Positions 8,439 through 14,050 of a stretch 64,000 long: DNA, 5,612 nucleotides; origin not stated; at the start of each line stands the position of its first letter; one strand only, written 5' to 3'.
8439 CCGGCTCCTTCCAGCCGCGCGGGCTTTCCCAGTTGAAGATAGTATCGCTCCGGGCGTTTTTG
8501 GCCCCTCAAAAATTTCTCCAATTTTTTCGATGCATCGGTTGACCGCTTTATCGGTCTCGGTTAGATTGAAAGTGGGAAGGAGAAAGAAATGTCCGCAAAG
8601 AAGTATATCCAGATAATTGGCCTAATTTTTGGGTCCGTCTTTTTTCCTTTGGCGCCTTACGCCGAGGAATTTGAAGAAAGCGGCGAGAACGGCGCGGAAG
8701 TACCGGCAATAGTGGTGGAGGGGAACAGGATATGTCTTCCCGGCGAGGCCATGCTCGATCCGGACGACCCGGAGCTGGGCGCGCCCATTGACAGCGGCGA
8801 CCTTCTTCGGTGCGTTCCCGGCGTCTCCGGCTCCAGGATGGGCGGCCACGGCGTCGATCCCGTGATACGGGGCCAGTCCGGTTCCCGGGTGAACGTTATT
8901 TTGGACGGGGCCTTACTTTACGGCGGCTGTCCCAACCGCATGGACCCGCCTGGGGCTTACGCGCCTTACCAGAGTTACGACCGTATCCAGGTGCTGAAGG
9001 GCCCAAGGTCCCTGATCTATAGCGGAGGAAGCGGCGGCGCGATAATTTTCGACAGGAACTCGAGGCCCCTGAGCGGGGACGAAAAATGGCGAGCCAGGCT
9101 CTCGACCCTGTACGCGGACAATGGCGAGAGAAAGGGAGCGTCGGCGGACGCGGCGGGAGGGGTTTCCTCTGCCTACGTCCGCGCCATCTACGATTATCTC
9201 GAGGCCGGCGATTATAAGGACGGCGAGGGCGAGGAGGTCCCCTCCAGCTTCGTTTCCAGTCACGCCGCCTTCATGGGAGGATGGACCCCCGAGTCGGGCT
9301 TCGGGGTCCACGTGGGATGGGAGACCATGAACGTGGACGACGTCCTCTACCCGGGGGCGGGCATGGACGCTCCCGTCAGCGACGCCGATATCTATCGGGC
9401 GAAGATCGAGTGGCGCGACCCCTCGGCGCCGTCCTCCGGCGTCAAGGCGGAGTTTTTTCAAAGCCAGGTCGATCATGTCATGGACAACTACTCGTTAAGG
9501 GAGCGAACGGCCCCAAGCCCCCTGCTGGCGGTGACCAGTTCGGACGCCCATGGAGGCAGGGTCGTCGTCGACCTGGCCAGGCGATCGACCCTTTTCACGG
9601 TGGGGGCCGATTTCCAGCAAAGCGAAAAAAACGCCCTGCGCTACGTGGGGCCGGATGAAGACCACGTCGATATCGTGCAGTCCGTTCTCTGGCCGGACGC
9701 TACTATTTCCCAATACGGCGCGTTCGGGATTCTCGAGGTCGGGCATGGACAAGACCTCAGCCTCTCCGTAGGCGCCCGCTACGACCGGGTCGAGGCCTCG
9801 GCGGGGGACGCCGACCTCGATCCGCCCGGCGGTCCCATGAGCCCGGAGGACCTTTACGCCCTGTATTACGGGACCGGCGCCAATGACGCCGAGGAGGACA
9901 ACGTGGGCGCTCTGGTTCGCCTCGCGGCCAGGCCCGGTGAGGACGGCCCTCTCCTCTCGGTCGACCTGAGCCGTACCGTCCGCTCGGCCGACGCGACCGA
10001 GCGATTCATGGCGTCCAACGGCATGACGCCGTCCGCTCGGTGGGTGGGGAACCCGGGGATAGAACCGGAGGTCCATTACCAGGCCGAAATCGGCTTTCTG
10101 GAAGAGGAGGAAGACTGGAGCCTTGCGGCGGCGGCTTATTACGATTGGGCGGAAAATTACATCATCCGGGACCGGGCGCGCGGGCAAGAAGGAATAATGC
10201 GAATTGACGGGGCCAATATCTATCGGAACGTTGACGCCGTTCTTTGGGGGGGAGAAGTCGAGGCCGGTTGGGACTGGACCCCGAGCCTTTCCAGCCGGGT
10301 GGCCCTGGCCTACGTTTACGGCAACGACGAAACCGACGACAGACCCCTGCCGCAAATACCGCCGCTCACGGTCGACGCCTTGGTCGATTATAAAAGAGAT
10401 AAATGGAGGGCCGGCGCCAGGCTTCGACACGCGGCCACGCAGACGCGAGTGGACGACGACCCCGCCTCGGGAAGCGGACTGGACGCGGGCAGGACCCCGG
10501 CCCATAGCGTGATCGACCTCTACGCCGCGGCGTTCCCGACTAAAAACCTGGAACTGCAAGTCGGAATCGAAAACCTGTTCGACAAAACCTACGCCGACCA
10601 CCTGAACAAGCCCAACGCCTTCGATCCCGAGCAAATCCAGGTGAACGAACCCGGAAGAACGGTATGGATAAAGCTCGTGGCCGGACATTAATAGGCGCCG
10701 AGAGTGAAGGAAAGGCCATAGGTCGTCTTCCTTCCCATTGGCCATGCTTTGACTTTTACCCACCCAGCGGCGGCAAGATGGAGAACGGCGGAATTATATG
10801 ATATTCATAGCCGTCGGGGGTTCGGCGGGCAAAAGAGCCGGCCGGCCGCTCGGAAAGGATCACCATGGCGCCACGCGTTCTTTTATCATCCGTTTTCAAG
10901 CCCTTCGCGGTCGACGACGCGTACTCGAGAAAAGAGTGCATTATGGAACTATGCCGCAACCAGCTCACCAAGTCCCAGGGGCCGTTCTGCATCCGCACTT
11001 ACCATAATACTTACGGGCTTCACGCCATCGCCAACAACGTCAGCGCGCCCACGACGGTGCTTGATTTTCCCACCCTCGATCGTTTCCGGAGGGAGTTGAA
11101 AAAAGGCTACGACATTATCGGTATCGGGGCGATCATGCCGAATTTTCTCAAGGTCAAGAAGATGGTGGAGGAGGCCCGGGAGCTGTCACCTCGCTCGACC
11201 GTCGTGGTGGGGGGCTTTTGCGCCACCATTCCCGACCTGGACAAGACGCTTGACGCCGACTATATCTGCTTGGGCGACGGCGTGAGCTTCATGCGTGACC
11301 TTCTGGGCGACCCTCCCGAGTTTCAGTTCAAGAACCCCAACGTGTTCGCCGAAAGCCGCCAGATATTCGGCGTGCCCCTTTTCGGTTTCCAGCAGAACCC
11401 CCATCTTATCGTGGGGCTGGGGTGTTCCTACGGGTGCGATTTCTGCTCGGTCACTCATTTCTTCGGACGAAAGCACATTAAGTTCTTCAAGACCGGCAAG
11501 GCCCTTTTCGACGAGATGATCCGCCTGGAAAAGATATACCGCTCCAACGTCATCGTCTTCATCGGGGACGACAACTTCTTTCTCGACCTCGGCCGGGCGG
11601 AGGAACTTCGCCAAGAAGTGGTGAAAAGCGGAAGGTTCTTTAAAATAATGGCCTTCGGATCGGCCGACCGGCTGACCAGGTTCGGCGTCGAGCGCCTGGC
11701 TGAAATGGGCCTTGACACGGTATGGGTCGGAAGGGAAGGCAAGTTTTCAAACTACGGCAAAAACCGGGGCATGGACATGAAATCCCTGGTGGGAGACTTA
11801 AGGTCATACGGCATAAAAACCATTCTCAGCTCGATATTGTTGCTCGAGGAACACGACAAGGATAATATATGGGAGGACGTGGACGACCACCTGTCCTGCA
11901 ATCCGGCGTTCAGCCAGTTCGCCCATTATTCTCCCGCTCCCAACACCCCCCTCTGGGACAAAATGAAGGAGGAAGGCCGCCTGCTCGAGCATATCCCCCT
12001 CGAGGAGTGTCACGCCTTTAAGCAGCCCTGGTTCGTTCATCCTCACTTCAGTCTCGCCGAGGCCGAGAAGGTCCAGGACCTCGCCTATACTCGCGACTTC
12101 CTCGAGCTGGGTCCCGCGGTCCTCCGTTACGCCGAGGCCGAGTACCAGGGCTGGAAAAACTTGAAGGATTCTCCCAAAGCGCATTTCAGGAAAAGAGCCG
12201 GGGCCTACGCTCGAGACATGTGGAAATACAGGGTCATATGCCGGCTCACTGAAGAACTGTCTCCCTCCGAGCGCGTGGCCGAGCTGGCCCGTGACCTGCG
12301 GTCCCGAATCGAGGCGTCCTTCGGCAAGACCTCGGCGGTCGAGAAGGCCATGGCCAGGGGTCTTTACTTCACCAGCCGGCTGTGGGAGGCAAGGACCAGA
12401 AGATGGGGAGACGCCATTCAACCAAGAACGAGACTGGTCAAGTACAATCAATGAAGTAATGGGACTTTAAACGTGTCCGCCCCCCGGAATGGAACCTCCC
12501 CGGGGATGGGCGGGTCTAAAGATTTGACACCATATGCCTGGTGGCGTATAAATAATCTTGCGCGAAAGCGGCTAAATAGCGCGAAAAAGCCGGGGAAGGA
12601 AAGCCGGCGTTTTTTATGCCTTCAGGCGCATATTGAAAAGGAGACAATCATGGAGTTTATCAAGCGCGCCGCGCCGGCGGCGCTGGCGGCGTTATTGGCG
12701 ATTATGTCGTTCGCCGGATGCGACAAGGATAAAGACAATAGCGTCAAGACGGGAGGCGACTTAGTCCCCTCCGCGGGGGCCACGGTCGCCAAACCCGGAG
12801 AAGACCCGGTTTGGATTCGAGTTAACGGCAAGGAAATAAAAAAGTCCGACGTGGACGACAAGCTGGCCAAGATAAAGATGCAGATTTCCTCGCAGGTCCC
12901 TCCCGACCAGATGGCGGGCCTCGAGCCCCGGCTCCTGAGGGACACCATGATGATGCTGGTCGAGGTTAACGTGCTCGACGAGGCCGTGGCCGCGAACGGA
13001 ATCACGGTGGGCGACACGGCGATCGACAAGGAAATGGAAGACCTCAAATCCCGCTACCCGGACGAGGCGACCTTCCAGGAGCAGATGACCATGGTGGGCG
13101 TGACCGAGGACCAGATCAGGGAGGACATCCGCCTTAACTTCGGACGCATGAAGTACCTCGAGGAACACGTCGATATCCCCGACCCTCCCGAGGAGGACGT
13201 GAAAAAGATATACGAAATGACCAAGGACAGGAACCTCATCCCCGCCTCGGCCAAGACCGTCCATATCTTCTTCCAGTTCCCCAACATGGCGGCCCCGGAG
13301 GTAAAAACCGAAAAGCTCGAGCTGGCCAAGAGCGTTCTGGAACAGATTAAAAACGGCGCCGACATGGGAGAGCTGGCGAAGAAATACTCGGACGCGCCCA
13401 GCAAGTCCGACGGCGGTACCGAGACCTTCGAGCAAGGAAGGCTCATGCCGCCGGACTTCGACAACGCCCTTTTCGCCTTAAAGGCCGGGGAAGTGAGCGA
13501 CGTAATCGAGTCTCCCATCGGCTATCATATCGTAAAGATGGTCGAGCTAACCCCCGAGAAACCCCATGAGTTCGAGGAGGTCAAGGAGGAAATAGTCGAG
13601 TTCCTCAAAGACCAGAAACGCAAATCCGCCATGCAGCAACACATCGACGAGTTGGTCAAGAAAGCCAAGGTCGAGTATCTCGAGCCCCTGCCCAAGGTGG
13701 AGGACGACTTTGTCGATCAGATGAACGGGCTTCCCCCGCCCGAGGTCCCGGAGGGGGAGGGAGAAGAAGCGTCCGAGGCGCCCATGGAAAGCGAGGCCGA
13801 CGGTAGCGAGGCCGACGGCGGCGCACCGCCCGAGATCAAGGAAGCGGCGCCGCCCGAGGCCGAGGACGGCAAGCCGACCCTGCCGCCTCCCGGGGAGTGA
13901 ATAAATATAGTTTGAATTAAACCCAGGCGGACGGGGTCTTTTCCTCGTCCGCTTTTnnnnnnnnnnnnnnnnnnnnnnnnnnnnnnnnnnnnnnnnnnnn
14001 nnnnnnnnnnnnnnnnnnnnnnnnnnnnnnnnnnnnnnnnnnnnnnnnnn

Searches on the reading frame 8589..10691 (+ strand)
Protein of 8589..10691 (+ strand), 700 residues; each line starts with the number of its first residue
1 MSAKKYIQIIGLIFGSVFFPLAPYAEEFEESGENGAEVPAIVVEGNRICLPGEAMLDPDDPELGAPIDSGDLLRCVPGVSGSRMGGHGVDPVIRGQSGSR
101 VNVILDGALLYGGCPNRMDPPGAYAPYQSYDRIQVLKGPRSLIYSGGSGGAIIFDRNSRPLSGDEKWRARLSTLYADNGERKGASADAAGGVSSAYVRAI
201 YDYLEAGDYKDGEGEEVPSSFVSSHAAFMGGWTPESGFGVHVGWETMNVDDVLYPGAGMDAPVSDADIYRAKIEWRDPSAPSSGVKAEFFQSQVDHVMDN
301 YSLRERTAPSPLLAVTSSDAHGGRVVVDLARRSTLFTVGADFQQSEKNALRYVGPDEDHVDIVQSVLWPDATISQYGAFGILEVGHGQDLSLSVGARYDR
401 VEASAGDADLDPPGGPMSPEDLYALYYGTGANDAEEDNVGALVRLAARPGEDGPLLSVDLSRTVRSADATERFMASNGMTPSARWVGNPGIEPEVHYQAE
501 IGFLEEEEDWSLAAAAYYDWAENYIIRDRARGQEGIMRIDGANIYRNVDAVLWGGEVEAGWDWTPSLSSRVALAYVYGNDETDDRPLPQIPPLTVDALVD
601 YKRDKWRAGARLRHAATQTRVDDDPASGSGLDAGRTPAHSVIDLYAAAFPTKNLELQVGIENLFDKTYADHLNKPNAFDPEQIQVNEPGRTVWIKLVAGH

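Call 42: search_protein_families(library=pfam, proteins=[window:8589-10691:+], max_evalue=0.0001)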
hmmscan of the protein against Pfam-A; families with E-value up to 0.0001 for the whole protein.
window:8589-10691:+ (700 aa): 2 families
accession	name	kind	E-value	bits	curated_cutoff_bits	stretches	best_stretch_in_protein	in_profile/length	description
PF00593.30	TonB_dep_Rec_b-barrel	-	2.4e-31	110.5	27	1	332-663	126-436/436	TonB dependent receptor-like, beta-barrel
PF07715.20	Plug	-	5.1e-14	53.1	23.9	1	68-151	24-106/107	TonB-dependent Receptor Plug Domain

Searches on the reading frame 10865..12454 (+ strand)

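Call 42: search_protein_families(library=pfam, proteins=[window:10865-12454:+], max_evalue=0.0001)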
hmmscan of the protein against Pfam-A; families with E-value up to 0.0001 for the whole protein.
window:10865-12454:+ (529 aa): 2 families
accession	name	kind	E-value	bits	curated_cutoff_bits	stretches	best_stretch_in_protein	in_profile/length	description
PF02310.24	B12-binding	-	1.6e-07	31.6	32.1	1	66-145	34-119/121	B12 binding domain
PF04055.27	Radical_SAM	-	1e-06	29.4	29.5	1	182-339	2-163/166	Radical SAM superfamily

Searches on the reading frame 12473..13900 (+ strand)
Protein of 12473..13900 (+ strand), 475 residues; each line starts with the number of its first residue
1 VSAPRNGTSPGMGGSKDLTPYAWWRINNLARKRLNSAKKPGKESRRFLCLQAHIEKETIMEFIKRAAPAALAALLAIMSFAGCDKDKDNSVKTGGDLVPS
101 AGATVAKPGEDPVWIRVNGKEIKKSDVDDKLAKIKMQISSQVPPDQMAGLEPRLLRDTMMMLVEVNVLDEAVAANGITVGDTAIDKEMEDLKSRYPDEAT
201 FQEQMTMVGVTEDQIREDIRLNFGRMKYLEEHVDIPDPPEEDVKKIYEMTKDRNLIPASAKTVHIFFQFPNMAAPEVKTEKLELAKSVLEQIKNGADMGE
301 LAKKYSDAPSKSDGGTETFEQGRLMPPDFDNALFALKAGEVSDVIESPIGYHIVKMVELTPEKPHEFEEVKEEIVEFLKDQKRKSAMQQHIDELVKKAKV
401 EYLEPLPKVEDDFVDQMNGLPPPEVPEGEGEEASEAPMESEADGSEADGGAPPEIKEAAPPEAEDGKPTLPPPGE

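Call 42: search_protein_families(library=pfam, proteins=[window:12473-13900:+], max_evalue=0.0001)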
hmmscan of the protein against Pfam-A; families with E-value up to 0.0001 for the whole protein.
window:12473-13900:+ (475 aa): 5 families
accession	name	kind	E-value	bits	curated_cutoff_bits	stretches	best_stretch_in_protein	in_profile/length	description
PF00639.27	Rotamase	-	1.5e-21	77.6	21.7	1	264-356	1-95/97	PPIC-type PPIASE domain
PF13616.12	Rotamase_3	-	7.3e-21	75.3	22.5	1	246-358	3-114/116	PPIC-type PPIASE domain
PF13145.12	Rotamase_2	-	9.4e-18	65.6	27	1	238-372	1-121/121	PPIC-type PPIASE domain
PF13624.11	SurA_N_3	-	5.4e-09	36.5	27.2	1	105-223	40-156/162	SurA-like N-terminal domain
PF13623.11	SurA_N_2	-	2.3e-05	24.7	28.5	1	110-202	39-130/145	SurA-like N-terminal domain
